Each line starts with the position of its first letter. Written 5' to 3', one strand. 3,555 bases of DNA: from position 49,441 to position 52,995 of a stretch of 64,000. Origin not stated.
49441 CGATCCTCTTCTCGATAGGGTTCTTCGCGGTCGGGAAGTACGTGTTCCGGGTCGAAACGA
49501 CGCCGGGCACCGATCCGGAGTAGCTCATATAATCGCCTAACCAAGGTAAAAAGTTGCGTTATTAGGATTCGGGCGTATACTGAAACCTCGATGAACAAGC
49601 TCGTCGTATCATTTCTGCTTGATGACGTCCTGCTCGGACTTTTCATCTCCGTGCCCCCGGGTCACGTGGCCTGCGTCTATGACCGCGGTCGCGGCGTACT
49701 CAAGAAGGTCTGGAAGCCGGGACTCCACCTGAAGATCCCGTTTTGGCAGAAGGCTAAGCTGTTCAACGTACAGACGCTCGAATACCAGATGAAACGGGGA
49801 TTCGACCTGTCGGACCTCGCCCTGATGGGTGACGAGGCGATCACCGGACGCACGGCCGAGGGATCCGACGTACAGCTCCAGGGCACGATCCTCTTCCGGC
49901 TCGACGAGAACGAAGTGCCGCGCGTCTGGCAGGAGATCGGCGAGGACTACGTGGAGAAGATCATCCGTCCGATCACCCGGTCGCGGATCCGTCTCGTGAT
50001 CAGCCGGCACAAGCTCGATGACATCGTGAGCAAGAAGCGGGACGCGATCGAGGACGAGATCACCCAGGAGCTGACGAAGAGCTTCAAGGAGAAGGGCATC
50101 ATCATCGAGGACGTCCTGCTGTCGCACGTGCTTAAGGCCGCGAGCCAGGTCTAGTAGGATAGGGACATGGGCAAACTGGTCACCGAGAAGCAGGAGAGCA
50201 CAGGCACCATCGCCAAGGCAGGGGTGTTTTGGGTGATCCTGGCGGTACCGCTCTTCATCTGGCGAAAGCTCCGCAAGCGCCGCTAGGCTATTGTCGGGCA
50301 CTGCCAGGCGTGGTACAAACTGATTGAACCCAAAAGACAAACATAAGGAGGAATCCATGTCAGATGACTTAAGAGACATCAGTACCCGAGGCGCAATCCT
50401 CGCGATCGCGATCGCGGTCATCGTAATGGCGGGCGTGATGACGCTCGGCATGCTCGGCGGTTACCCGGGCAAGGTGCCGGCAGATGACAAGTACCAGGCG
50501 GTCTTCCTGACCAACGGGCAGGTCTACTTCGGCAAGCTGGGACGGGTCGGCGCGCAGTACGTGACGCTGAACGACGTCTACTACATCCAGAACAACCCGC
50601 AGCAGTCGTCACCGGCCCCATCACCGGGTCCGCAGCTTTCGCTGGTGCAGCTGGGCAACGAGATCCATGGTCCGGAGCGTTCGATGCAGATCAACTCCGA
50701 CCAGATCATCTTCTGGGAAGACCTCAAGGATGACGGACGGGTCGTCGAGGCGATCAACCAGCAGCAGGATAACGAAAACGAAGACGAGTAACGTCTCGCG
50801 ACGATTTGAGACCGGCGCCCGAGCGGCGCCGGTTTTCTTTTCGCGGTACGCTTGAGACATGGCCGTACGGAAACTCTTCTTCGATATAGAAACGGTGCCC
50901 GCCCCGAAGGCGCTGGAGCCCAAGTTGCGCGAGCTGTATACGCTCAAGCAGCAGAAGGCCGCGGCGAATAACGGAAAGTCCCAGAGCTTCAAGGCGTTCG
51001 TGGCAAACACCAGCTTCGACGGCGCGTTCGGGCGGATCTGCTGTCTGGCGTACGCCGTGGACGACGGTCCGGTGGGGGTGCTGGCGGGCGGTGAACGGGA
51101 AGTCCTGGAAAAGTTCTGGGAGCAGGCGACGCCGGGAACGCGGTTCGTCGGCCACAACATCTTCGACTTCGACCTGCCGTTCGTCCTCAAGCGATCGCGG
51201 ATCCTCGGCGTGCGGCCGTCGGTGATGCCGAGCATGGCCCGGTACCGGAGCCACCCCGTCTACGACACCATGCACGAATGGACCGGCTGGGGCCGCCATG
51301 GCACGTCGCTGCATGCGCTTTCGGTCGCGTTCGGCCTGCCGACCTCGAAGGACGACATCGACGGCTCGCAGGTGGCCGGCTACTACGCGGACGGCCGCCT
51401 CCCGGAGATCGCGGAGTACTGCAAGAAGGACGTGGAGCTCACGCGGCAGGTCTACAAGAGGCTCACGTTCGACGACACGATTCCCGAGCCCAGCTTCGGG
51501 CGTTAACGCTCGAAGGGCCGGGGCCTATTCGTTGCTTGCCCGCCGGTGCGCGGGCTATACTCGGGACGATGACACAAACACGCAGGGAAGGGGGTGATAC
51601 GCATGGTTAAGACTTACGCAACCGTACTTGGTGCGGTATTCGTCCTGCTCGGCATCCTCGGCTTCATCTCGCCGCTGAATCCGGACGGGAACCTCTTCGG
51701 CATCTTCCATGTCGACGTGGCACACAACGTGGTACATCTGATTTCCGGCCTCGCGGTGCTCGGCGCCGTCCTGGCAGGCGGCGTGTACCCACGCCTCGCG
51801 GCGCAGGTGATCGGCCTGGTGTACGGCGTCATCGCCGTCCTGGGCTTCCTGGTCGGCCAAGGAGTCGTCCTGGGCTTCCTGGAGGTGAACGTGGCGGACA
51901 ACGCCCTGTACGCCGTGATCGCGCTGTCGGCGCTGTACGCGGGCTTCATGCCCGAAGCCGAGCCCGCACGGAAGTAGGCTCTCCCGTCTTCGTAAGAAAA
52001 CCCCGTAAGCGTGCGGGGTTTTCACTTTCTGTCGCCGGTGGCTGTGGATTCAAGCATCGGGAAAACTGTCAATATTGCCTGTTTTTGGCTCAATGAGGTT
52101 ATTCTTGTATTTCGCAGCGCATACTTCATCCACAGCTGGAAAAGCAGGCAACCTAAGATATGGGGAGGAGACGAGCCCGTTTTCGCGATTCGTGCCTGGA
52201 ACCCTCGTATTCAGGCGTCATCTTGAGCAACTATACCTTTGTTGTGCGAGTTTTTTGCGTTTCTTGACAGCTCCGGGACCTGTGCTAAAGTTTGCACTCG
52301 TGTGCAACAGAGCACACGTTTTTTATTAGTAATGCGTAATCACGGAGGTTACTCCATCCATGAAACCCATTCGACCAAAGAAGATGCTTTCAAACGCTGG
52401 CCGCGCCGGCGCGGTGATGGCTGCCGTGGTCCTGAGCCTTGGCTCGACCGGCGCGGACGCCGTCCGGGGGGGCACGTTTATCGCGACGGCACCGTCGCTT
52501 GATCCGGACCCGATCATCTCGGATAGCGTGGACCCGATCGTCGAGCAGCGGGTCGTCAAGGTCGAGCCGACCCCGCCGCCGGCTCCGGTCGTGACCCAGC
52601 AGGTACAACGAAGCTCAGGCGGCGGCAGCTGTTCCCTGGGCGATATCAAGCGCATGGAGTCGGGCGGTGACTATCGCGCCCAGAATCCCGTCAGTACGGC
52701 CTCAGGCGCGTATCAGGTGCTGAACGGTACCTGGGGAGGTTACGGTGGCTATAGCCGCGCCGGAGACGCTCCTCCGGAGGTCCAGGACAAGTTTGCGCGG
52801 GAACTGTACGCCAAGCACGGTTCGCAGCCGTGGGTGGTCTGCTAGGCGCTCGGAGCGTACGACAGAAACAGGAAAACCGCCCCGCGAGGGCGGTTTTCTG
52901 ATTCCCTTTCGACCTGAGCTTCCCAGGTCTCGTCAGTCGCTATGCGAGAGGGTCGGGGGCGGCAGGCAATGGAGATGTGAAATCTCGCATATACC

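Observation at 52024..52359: Low-GC 330-nt leader with mutually exclusive hairpins before the Rpf-like gene: riboswitch or attenuator candidate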

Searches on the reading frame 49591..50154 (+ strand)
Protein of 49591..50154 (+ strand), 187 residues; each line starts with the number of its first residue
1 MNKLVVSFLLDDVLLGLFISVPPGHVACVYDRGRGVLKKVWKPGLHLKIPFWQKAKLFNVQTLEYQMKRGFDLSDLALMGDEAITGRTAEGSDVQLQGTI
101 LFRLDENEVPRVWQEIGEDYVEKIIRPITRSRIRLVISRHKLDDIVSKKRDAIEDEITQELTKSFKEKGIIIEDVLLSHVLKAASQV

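Call 7: search_protein_families(library=pfam, proteins=[window:49591-50154:+], max_evalue=0.01)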
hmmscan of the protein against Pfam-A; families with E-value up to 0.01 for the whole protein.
window:49591-50154:+ (187 aa): 2 families
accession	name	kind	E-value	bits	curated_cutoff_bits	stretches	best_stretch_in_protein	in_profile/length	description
PF01145.31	Band_7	-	5.8e-31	108.3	23.6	1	20-180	2-145/176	SPFH domain / Band 7 family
PF03748.19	FliL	-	0.00086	20.2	24.6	1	115-179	41-99/103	Flagellar basal body-associated protein FliL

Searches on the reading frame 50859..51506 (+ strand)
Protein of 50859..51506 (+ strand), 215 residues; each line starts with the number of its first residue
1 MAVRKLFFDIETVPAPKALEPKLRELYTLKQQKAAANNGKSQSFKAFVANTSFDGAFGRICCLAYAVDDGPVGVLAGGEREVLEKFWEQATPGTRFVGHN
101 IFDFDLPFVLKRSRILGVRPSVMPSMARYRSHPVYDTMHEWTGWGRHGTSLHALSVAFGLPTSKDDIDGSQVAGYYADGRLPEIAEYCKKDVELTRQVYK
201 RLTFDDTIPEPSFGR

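Call 7: search_protein_families(library=pfam, proteins=[window:50859-51506:+], max_evalue=0.01)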
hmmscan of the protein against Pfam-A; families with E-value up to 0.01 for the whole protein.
window:50859-51506:+ (215 aa): 3 families
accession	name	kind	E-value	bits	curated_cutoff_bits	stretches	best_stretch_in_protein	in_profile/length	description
PF10108.15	DNA_pol_B_exo2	-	4.6e-14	53.1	24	1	76-203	34-174/213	Predicted 3'-5' exonuclease related to the exonuclease domain of PolB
PF13482.12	RNase_H_2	-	6.5e-07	29.9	22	1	79-202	44-164/165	RNase_H superfamily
PF03104.25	DNA_pol_B_exo1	-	0.0026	17.6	23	1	79-118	143-184/242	DNA polymerase family B, exonuclease domain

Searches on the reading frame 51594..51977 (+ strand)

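Call 7: search_protein_families(library=pfam, proteins=[window:51594-51977:+], max_evalue=0.01)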
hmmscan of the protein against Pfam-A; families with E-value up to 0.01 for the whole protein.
window:51594-51977:+ (127 aa): 1 family
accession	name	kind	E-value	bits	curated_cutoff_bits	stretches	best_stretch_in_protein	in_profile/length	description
PF14325.12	DUF4383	-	2.6e-17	63.6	27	1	7-119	2-125/125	Domain of unknown function (DUF4383)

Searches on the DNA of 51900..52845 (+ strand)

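Call 4: search_rna_families(source=window, start=51900, end=52500, threshold=evalue, max_evalue=10, show_alignments=4)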
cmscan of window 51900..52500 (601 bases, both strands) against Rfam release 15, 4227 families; matches with E-value up to 10: 5.
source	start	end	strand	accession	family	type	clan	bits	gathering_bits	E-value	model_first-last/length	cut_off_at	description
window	51985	52061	-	RF00121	MicC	Gene; sRNA;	-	20.4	90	1.7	1-123/123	no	MicC RNA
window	51959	52031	+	RF01772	rnk_pseudo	Cis-reg; leader;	-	20.3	55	0.56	1-108/108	no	Pseudomonas rnk leader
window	52443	52466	-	RF01340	CRISPR-DR29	Gene; CRISPR;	-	15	39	4.1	5-28/37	no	CRISPR RNA direct repeat element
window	51998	52021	+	RF01393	isrJ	Gene; sRNA;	-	14.2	37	7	51-74/75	no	isrJ Hfq binding RNA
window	52069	52154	-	RF02113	DLG2-AS1_2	Gene; lncRNA;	-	9.9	70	4.3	1-215/215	no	DLG2 antisense RNA 1 conserved region 2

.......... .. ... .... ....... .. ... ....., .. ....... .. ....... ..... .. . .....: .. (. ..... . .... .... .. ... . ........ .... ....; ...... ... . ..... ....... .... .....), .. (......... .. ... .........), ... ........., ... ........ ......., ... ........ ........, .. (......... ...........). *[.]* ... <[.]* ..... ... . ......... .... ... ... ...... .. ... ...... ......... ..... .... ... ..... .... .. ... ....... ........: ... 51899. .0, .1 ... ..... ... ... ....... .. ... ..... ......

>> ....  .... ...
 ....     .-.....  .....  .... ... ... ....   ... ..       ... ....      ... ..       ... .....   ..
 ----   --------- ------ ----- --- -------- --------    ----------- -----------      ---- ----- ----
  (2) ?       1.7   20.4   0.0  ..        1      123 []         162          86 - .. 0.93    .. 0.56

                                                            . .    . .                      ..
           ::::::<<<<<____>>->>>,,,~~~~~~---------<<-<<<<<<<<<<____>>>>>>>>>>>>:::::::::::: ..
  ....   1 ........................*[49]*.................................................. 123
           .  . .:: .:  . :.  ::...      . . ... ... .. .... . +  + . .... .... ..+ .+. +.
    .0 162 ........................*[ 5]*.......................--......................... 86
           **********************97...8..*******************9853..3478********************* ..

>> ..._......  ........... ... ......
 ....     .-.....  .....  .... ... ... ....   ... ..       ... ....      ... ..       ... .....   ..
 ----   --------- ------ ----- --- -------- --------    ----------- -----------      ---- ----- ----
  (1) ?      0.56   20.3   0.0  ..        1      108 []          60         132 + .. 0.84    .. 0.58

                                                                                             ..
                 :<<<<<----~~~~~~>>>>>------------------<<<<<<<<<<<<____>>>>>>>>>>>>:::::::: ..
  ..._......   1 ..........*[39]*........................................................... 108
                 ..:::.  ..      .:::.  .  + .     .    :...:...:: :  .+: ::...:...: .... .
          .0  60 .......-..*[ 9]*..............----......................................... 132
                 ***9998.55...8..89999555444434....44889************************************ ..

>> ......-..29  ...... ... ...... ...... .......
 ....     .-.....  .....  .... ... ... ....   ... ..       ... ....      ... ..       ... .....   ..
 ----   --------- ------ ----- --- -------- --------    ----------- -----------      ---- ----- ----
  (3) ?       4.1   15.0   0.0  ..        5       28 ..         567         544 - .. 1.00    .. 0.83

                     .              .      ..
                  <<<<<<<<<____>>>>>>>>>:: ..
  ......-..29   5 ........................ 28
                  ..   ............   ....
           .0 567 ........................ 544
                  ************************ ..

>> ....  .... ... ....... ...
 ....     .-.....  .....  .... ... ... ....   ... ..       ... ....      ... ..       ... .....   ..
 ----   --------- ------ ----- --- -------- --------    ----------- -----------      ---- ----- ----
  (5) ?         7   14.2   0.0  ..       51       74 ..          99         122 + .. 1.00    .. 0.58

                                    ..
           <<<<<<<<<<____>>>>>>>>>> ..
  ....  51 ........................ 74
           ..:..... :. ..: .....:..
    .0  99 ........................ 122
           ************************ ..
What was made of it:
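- On ydaO-yuaA c-di-AMP riboswitch (RF00379): No hit at E<=10 in 51900-52500 with permissive filters (call 4).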

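Call 44: search_rna_families(sources=[L003, L004, L005, L006, L008, L009, L012, L013, L025], threshold=gathering)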
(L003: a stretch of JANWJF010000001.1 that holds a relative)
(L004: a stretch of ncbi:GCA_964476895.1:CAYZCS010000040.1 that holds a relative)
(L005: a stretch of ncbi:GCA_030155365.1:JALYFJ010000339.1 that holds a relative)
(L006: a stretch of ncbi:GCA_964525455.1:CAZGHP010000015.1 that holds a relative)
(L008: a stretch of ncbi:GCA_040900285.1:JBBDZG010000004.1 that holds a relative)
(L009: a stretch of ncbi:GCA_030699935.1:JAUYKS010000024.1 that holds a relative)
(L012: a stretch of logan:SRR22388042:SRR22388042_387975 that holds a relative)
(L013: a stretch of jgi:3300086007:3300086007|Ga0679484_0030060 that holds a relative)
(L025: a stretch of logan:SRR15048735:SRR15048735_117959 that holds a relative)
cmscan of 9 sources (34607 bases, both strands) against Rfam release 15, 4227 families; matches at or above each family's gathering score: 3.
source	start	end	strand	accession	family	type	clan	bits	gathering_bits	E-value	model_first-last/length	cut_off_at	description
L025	1372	1443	-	RF00005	tRNA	Gene; tRNA;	CL00001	65.1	29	3.7e-12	1-71/71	no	tRNA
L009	3081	3152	-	RF00005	tRNA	Gene; tRNA;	CL00001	60.7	29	6e-11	1-71/71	no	tRNA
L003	4563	4634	-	RF00005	tRNA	Gene; tRNA;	CL00001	58.8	29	2e-10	1-71/71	no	tRNA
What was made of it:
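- On ydaO-yuaA c-di-AMP riboswitch (RF00379): No hit in nine orthologous loci (call 44).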
